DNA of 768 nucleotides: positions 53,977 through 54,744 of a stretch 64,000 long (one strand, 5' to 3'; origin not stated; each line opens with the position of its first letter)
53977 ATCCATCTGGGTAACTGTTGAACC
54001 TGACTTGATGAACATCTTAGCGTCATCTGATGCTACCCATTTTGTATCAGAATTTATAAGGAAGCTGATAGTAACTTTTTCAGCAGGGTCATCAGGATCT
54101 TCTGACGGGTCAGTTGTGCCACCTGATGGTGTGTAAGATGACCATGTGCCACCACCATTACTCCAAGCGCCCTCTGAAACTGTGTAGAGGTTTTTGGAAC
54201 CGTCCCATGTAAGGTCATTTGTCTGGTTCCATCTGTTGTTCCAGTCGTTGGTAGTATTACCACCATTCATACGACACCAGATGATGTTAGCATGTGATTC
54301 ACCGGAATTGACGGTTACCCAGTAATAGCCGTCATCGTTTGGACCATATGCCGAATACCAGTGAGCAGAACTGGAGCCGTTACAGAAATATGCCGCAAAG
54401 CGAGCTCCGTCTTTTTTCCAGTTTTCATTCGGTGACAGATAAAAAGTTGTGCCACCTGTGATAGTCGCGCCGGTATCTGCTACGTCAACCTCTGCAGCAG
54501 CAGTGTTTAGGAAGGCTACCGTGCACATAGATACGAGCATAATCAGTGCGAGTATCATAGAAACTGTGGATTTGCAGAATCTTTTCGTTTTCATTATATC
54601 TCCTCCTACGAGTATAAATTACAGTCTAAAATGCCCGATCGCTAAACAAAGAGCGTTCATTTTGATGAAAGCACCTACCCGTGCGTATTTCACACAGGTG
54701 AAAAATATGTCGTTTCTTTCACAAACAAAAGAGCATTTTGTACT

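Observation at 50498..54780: Conserved, covarying ~190-nt structured 5' leader upstream of both CotH genes (candidate new cis-regulatory RNA)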

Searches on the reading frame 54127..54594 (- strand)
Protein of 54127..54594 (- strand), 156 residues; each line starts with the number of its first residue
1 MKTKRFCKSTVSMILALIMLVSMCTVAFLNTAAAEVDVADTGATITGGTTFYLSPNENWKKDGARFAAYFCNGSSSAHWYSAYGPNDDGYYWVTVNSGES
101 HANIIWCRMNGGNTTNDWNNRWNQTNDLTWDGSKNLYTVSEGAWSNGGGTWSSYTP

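Call 16: find_related_loci(query=window:54127-54594:-, collection=genome_contigs, flank=1500)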
Query seq(156 aa) (156 aa) in genome_contigs; peptide patterns used: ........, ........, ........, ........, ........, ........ (x = any residue, [..] = any of these).
120 stretches matched a pattern; 5 encode a relative of the query (tblastn E <= 1e-3); 5 distinct loci.
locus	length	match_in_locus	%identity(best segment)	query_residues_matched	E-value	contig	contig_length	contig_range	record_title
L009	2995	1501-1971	80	1-156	8e-70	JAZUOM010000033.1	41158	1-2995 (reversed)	MAG: Ruminococcus sp. isolate T1900044873_TS20190339.MAGScoT_cleanbin_000022 SGB_3177_k141_2000576, whole genome shotgun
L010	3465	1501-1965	65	1-156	9e-59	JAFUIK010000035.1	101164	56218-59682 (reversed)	MAG: Ruminococcus sp. isolate RGIG4523 Roe_deer_Rectum-1__c440472, whole genome shotgun sequence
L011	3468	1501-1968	49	1-156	1e-41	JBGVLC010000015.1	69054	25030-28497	MAG: Ruminococcus sp. isolate fecal_MAG_290 fecal_MAG_290_contig_0015, whole genome shotgun sequence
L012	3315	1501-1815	50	50-154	2e-29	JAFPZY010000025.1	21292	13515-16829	MAG: Paludibacteraceae bacterium isolate RGIG1628 Goat_Abomasum.Co__c715331, whole genome shotgun sequence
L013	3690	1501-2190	39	24-147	2e-21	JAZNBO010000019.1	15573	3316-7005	MAG: Paludibacteraceae bacterium isolate T1900044741_TS20190207.MAGScoT_cleanbin_000042 SGB_2068_k141_2435041, whole gen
